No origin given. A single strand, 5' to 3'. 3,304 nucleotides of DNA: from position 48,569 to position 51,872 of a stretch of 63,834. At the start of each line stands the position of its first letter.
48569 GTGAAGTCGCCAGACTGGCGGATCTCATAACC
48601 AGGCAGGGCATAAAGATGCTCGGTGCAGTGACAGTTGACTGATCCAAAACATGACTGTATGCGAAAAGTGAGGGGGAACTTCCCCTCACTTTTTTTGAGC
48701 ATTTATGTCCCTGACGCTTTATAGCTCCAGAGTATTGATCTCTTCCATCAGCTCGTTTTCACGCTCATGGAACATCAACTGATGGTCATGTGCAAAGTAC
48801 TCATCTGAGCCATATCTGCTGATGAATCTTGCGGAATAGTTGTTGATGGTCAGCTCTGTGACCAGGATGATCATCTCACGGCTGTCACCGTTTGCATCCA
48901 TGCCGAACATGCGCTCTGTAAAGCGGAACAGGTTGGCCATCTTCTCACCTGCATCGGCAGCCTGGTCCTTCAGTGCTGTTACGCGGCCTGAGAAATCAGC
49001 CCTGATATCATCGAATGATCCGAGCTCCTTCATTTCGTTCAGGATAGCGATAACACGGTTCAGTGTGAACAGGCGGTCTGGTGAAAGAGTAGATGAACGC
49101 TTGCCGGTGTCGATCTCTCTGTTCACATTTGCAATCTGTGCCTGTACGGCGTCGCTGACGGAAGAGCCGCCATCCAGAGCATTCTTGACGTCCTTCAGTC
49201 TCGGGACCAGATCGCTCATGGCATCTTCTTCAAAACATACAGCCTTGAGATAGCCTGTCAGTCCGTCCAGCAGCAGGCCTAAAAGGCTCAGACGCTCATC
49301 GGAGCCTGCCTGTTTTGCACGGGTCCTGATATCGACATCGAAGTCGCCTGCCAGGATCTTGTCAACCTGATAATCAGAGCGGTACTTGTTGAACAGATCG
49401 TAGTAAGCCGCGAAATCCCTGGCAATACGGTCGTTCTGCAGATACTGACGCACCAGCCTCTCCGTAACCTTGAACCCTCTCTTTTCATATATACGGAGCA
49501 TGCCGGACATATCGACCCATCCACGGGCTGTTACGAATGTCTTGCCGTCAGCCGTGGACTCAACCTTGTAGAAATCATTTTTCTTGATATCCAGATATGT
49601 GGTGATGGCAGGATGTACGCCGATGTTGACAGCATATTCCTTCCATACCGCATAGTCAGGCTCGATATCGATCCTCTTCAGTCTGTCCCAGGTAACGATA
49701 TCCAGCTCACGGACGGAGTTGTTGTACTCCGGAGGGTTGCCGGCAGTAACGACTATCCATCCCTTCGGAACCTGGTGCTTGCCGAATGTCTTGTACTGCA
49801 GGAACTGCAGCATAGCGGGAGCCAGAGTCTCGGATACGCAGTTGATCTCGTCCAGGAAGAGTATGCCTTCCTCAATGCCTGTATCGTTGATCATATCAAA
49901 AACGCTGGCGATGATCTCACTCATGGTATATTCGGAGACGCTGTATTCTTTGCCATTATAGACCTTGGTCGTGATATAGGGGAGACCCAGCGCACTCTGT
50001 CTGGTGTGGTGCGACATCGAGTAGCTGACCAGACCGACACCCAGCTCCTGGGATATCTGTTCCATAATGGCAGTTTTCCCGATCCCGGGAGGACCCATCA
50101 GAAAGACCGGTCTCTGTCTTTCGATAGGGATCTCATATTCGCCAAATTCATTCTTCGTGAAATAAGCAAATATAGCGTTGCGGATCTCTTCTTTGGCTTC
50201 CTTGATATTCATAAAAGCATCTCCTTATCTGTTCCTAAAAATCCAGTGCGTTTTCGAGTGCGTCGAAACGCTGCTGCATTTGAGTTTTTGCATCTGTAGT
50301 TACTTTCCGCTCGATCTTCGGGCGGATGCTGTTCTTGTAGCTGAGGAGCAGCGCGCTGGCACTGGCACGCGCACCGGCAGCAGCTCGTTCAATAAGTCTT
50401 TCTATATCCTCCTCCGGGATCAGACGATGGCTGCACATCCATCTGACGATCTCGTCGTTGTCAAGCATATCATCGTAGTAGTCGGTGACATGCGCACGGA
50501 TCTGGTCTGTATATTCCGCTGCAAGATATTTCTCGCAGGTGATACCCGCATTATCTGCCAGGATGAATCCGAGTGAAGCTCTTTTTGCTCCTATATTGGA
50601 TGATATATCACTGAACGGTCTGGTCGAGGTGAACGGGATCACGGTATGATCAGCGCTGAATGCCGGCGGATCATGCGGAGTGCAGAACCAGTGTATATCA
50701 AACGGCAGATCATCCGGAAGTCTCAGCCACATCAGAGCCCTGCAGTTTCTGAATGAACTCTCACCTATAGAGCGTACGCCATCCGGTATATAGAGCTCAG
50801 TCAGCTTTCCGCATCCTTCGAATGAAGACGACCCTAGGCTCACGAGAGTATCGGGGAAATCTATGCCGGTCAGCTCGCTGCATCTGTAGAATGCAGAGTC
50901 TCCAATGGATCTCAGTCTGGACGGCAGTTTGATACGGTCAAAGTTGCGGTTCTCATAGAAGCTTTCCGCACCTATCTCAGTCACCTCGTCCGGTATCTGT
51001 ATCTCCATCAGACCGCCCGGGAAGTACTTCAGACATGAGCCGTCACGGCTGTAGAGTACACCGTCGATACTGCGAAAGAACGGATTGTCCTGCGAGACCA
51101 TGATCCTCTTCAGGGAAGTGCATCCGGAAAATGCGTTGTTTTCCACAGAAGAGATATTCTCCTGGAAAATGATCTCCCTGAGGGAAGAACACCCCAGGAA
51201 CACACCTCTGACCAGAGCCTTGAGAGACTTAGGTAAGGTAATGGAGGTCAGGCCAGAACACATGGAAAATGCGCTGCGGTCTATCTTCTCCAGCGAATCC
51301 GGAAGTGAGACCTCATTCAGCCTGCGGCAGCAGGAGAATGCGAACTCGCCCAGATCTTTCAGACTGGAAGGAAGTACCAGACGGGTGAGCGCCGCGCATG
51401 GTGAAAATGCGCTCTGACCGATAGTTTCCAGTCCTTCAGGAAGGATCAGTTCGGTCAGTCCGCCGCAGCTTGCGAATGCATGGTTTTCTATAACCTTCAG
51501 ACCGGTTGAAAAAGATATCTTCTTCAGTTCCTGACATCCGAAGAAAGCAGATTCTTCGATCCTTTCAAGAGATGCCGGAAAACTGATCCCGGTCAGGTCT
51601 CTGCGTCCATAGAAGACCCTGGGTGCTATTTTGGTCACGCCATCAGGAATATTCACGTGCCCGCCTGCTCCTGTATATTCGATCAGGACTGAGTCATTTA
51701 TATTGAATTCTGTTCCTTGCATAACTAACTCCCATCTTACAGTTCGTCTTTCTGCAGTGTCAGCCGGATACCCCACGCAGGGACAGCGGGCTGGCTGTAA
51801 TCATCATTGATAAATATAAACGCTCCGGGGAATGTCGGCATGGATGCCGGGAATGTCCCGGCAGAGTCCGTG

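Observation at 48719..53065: Tight cytoplasmic three-gene operon: degenerate DUF2201 (metallopeptidase-like plus VWA-like) protein, signal-less BspA-type LRR protein and AAA+ ATPase. This is the best candidate for an undescribed system.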

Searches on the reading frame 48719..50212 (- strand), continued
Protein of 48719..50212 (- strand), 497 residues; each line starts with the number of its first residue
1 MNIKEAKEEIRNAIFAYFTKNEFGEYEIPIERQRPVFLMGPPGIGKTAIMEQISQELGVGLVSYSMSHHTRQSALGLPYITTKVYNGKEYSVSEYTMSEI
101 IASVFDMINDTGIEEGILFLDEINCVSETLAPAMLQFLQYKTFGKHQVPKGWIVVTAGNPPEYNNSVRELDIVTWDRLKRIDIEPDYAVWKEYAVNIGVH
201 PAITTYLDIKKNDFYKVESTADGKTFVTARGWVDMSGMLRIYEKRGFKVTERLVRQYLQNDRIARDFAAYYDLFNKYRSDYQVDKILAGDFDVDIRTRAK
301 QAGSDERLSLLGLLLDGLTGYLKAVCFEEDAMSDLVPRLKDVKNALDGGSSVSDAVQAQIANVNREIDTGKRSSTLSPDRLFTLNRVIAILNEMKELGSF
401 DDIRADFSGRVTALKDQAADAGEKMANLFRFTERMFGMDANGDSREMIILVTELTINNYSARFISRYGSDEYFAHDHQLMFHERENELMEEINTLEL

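Call 101: get_annotated_region(hit=H40, flank=2500)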
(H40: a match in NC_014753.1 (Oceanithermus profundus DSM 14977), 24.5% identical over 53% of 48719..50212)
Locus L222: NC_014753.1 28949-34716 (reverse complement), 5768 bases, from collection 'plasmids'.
description: Oceanithermus profundus DSM 14977 plasmid pOCEPR01, complete sequence
organism: Oceanithermus profundus DSM 14977 (NCBI taxid 670487)
taxonomy: Bacteria; Deinococcota; Deinococci; Thermales; Thermaceae; Oceanithermus; Oceanithermus profundus; Oceanithermus profundus DSM 14977
host: -; source: deep sea hot vent; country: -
typing (MOB-suite, as given by PLSDB): conjugative; replicon rep_cluster_1819; relaxase MOBC; mating-pair formation MPF_T
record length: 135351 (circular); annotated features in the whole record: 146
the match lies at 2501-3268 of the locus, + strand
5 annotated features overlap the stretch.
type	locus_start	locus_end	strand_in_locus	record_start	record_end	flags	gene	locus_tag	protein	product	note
CDS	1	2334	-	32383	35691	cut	-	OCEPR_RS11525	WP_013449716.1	type ISP restriction/modification enzyme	-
CDS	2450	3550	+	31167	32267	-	-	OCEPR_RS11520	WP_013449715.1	AAA family ATPase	-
CDS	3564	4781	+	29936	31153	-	-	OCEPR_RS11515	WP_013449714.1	VWA-like domain-containing protein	-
CDS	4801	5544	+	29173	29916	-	-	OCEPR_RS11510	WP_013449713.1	hypothetical protein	-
CDS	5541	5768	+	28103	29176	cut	-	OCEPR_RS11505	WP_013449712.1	hypothetical protein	-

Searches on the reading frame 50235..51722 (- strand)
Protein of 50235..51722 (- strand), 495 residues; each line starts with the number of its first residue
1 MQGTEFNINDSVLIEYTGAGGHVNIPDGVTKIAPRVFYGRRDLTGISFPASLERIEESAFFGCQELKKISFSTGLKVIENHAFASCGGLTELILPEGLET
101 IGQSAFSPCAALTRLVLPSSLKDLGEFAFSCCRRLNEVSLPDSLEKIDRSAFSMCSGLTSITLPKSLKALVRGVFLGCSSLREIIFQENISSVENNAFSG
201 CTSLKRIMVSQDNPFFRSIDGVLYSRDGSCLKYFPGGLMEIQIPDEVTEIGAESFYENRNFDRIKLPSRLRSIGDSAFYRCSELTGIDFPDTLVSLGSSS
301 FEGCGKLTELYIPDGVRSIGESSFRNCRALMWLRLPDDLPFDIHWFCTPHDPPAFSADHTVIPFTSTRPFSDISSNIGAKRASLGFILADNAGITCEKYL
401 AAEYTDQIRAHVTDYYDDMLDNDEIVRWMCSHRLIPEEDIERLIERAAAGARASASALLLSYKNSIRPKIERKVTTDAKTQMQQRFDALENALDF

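Call 3: search_protein_families(library=pfam, proteins=[window:50235-51722:-], max_evalue=0.01)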
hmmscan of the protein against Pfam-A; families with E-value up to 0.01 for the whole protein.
window:50235-51722:- (495 aa): 4 families
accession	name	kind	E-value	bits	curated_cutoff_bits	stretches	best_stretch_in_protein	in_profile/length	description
PF13306.12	LRR_5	-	6.5e-79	262.5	27.7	3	104-212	6-111/127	BspA type Leucine rich repeat region (6 copies)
PF13855.12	LRR_8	-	3.6e-19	68.7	27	1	167-211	13-58/61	Leucine rich repeat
PF12799.13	LRR_4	-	0.00069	20.2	27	0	180-220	2-40/44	Leucine Rich repeats (2 copies)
PF23952.1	LRR_EndoS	-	0.0009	19.9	27.9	0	72-153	25-103/116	Endo-beta-N-acetylglucosaminidase EndoS LRR domain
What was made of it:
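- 50235..51722 (-): Gene 2, a signal-less LRR_5 protein of 495 aa. It has about 12-13 repeats of 23 residues followed by a helical C-terminal domain of 155 aa. LRR_5 at 6.5e-79 (call 3).
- On BspA-type surface LRR adhesins: 6.5e-79 (call 3).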

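Call 4: search_protein_families(library=ncbifam, proteins=[window:50235-51722:-], max_evalue=0.01)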
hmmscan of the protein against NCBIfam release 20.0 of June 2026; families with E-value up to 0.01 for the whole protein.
window:50235-51722:- (495 aa): 3 families
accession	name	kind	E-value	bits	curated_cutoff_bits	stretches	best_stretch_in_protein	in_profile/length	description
NF047961.1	adhesin_HupY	equivalog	9.7e-32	110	1250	3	89-209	188-306/978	leucine-rich repeat adhesin HupY/LrrG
NF045861.1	glide_Gli349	exception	4.9e-19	66.6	1750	2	64-130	2677-2742/3169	gliding machinery surface structure protein Gli349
TIGR02167.2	Liste_lipo_26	repeat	0.0059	16.3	30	0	152-163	2-13/26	PARCEL repeat-containing surface protein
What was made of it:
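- Closest known: BspA-type LRR_5 surface proteins. Same: The repeat type is the same: LRR_5 at 6.5e-79 and HupY at 9.7e-32 (calls 3, 4).
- LRR_5 matches adhesin families such as HupY/LrrG and Gli349 (call 4).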

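Call 22: search_protein_families(library=padloc, proteins=[window:50235-51722:-], max_evalue=0.1)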
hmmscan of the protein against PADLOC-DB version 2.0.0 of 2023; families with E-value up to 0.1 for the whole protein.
window:50235-51722:- (495 aa): 0 families

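Call 23: search_protein_families(library=phrogs, proteins=[window:50235-51722:-], max_evalue=0.01)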
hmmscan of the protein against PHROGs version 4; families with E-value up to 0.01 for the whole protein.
window:50235-51722:- (495 aa): 3 families
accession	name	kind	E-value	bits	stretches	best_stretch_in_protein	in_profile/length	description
phrog_35892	-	unknown function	1.9e-52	179.2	3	22-152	558-688/1181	-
phrog_18805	-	unknown function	8.6e-38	131.3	3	184-331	261-401/457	-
phrog_9915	-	unknown function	1.4e-06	26.9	0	51-207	1473-1639/1813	-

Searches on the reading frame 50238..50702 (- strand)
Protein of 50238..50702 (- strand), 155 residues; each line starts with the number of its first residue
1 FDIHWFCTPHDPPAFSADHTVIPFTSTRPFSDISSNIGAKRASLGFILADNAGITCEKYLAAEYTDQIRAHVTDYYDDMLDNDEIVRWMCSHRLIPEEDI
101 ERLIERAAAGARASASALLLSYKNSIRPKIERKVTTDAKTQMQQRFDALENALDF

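Call 31: find_homologous_proteins(query=window:50238-50702:-, max_evalue=0.001)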
Query seq(155 aa) (155 aa): 1 proteins with E <= 0.001 among 151 candidates.
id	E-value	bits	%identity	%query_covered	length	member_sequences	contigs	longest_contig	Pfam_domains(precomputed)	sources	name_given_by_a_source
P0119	3.2e-47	178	54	100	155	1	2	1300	-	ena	-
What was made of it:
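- Tried and rejected: A search of the 5.8-billion-protein collection with the 155-aa C-terminal domain found one hit (P0119, call 31).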

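Call 44: search_protein_families(library=pfam, proteins=[window:50238-50702:-], max_evalue=1)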
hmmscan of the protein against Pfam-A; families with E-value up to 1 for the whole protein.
seq(155 aa): 2 families
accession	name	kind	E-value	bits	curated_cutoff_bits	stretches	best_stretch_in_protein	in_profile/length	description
PF13562.11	NTP_transf_4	-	0.003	18.1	27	1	22-152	13-130/153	Sugar nucleotidyl transferase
PF19932.4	DUF6395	-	0.21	12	25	1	78-148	92-161/174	Family of unknown function (DUF6395)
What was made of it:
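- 50331..50525 (-): Partner module of about 65 aa (residues about 400-464: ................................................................). This helical 'handle' is shared by the partner proteins of the pair. It is not in Pfam (call 44).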

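Call 88: predict_structure(alignment_id=A6)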
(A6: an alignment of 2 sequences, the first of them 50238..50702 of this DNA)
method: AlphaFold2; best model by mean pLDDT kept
length: 155 residues; sequences in the alignment: 2
mean_pLDDT: 50.1   pTM: 0.40
mean pLDDT of the five models: 50.1, 48.7, 47.9, 44.1, 36.8
residues with pLDDT >= 90: 0; 70-90: 32; 50-70: 25; < 50: 98
segments of 3 or more residues with pLDDT < 50: 1-73, 128-139, 141-143, 148-155
pLDDT, mean of each block of 10 residues (from residue 1): 28 31 31 40 47 37 34 55 66 68 84 82 67 42 45 40
secondary structure, 60 per line:
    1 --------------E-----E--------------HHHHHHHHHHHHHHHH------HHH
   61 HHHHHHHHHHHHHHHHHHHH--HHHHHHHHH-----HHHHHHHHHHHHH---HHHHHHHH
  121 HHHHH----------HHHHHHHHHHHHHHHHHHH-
elements in order: H36-51 H58-80 H83-91 H97-109 H113-125 H136-154
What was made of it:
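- The model of the module domain is of low confidence, with pLDDT 50 (call 88).
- Tried and rejected: AF2 on the C-terminal domain with a two-sequence alignment gave pLDDT 50, too poor for a fold search (call 88).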

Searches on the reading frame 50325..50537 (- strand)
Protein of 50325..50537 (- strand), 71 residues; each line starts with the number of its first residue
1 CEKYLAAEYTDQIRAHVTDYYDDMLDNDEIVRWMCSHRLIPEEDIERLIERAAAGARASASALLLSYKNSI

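Call 39: find_homologous_proteins(query=A2, max_evalue=0.001)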
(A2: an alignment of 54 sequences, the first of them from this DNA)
Query A2 (54 sequences): 246 candidates shared short words with the query, none scored E <= 0.001.
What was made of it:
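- Tried and rejected: The same search with the 54-sequence module alignment found none (call 39).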
